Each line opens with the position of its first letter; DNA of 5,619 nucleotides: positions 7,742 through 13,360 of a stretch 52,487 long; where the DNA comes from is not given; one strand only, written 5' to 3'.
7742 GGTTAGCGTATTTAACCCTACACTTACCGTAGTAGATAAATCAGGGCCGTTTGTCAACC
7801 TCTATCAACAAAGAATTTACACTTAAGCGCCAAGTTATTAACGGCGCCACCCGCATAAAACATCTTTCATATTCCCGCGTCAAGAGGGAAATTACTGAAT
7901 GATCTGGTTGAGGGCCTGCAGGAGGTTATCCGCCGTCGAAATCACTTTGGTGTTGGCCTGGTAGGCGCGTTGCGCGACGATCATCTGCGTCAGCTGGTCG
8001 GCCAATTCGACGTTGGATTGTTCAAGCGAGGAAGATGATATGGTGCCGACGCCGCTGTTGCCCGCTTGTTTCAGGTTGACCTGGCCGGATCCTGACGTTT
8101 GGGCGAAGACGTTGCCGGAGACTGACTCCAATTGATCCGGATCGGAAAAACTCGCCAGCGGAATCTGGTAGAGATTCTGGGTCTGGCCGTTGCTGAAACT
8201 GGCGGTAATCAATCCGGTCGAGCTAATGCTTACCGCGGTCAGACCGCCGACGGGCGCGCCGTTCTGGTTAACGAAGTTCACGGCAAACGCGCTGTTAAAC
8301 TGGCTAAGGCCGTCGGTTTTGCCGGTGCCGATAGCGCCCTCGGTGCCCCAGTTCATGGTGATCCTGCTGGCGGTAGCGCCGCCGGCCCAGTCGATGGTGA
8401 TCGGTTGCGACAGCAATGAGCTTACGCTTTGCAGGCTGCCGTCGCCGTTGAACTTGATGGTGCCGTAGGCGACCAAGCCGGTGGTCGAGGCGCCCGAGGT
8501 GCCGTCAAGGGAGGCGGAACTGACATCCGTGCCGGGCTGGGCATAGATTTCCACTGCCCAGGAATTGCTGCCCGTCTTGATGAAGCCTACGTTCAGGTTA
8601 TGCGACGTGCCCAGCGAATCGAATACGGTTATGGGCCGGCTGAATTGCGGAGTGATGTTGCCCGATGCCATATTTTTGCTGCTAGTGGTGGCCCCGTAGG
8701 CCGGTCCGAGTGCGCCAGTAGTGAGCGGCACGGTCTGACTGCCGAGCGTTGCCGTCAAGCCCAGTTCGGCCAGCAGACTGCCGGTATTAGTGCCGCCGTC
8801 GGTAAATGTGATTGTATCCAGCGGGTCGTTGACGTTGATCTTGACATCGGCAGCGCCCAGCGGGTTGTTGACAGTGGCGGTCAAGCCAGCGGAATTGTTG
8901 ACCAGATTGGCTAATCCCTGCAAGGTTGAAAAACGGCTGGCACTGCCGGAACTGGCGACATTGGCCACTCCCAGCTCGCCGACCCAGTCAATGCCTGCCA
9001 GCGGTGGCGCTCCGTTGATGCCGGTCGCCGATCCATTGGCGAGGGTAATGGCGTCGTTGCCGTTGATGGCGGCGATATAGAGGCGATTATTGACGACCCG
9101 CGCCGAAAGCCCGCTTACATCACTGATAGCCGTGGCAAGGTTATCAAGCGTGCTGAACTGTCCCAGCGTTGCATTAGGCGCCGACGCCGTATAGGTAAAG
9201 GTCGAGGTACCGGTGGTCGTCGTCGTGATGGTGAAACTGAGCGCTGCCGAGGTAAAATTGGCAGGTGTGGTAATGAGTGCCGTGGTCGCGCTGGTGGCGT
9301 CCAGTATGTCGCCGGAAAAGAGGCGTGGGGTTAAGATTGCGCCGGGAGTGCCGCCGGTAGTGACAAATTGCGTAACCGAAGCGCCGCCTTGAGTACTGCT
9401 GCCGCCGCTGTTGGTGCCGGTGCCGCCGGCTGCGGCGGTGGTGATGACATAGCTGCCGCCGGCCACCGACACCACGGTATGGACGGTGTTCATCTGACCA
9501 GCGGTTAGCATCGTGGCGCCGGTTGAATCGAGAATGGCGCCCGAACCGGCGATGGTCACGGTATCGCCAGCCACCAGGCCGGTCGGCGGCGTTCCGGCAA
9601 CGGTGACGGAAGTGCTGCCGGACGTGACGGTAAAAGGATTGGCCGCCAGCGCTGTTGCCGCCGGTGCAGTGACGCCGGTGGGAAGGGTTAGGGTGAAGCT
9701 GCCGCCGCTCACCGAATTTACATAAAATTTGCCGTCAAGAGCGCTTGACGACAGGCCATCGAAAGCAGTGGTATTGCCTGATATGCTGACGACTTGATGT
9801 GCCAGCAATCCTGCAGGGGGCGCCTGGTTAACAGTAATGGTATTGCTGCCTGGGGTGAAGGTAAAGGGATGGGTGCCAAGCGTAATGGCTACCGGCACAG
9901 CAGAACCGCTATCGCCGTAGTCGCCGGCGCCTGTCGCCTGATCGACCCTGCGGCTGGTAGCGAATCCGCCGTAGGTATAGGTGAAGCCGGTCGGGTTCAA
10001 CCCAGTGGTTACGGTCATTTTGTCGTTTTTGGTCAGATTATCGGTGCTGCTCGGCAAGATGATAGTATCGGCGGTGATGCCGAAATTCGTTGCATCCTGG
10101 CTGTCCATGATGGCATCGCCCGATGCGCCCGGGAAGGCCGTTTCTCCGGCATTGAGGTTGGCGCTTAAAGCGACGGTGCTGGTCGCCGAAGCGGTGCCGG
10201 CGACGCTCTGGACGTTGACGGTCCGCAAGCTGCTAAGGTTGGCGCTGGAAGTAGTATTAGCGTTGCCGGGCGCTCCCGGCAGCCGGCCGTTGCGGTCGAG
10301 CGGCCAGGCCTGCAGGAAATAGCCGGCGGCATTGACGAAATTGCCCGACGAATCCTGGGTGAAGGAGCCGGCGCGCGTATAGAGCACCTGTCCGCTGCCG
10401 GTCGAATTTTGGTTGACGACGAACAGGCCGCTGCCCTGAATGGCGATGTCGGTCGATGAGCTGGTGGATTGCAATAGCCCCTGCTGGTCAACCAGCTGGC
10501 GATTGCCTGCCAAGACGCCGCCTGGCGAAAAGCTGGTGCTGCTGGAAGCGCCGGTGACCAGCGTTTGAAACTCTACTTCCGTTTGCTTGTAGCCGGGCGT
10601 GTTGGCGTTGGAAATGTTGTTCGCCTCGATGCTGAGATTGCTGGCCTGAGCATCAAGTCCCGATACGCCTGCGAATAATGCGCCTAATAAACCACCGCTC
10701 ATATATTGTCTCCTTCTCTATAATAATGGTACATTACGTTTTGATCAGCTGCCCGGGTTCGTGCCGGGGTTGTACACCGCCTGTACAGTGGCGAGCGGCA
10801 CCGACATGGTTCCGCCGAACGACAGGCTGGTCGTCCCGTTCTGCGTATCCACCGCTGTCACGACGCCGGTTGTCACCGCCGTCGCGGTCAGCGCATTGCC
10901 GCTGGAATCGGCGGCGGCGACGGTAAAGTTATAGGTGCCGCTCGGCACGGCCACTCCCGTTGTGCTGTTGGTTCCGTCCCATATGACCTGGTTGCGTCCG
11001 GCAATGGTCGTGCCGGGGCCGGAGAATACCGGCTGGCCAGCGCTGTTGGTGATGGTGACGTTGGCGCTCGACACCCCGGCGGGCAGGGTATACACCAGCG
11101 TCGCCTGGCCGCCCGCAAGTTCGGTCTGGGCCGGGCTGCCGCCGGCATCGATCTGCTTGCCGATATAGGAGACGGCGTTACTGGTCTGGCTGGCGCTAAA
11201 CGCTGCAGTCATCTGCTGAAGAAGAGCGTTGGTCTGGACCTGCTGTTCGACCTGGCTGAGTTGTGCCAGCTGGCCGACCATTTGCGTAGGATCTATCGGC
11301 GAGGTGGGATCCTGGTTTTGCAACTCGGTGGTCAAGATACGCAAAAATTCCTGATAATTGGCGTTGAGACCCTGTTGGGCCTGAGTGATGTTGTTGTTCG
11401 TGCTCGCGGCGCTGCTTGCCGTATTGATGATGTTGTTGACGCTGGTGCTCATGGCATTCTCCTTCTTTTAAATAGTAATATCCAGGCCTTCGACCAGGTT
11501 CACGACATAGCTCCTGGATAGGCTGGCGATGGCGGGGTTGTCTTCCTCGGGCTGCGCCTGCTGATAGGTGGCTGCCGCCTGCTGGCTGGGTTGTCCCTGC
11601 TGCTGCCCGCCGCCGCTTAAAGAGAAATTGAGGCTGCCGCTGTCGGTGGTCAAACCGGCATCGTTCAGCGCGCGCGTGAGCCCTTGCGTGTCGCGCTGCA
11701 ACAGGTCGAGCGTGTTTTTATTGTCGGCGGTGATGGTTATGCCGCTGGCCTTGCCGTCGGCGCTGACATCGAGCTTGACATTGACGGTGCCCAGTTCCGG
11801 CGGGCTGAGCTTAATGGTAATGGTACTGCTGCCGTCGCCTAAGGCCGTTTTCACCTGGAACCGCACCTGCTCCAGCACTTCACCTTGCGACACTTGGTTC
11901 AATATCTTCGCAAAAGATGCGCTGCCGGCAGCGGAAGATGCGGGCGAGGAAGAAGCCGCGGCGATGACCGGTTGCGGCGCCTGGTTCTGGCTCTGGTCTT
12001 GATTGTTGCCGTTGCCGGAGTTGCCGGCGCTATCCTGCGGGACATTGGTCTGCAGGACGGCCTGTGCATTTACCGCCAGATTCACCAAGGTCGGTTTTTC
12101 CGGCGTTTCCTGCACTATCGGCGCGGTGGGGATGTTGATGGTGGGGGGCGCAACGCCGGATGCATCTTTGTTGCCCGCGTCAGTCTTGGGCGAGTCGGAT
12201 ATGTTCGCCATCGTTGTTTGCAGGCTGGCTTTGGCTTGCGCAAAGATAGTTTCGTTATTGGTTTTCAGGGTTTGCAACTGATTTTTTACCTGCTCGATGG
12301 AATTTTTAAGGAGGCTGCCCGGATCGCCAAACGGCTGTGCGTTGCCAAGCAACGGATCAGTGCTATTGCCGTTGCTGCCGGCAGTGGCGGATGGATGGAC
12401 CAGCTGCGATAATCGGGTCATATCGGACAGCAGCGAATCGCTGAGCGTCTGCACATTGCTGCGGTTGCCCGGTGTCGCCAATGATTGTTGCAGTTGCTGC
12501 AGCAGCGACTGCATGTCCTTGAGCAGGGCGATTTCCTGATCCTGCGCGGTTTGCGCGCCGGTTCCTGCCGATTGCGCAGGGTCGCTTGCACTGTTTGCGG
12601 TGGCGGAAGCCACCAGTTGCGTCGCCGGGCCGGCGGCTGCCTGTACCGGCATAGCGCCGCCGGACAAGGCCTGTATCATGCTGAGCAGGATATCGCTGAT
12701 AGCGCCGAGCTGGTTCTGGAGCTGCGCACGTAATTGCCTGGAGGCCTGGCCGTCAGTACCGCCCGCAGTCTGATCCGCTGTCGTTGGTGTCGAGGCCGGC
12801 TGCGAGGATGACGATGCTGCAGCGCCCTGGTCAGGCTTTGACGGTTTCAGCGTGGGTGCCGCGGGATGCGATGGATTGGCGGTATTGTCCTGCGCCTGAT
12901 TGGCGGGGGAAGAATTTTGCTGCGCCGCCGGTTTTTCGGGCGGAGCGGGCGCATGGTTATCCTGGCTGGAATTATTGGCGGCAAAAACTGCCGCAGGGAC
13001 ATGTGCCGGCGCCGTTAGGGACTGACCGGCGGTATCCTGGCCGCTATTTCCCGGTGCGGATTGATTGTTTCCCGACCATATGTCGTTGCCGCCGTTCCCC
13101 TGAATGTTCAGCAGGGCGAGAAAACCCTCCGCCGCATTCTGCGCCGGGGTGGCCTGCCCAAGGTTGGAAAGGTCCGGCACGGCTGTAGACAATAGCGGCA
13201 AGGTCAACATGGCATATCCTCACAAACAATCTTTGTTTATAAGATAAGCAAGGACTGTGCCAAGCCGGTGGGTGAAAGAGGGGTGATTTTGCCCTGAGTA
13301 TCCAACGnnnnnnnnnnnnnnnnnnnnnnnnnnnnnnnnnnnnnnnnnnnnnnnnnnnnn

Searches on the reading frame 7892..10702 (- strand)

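Call 6: search_protein_families(library=pfam, proteins=[window:7892-10702:-], max_evalue=0.0001)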
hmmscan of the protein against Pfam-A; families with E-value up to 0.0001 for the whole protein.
window:7892-10702:- (936 aa): 4 families
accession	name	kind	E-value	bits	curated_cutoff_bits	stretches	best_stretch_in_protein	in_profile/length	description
PF07559.19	FlgE_D2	-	6.5e-19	69.3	22.7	1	684-815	19-141/142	Flagellar basal body protein FlaE D2 domain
PF06429.18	Flg_bbr_C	-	9.7e-17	60.7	23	1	890-934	2-46/46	Flagellar basal body rod FlgEFG protein C-terminal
PF22692.1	LlgE_F_G_D1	-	5e-11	43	27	1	87-132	1-43/64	Flagellar hook protein FlgE/F/G D1 domain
PF00460.25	Flg_bb_rod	-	3.4e-09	36.9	20.7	1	12-39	4-31/31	Flagella basal body rod protein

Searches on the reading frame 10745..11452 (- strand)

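Call 6: search_protein_families(library=pfam, proteins=[window:10745-11452:-], max_evalue=0.0001)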
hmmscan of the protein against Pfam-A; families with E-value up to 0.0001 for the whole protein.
window:10745-11452:- (235 aa): 3 families
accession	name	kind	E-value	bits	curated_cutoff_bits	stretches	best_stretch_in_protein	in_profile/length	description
PF03963.19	FlgD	-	6.3e-19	68.4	27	1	10-79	5-74/75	Flagellar hook capping protein - N-terminal region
PF13860.13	FlgD_ig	-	2.9e-11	43.6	27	1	114-183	9-78/79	FlgD Ig-like domain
PF13861.12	FLgD_tudor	-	2.4e-10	40.9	26.9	1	88-224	1-58/58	FlgD Tudor-like domain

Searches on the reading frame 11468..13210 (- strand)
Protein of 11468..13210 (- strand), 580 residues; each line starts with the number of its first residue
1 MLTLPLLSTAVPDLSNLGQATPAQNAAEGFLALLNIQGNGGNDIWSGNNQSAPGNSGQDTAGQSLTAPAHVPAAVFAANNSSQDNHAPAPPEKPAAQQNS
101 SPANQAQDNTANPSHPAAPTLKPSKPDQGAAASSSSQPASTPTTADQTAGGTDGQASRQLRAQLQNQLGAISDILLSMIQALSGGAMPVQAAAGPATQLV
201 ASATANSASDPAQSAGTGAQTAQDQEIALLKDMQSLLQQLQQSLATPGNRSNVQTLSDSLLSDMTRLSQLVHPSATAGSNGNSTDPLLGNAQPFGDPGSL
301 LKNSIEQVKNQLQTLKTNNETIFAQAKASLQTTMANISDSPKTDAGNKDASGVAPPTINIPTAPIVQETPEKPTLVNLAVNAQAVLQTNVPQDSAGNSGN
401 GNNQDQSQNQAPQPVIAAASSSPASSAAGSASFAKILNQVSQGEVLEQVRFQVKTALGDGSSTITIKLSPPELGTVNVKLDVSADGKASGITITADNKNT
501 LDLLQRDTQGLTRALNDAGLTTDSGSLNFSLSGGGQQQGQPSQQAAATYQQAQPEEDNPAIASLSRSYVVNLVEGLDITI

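Call 6: search_protein_families(library=pfam, proteins=[window:11468-13210:-], max_evalue=0.0001)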
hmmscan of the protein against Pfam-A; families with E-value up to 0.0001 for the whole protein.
window:11468-13210:- (580 aa): 1 family
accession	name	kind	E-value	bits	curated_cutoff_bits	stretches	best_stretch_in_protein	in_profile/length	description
PF02120.21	Flg_hook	-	1e-13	51.3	29.8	1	453-538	4-85/85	Flagellar hook-length control protein FliK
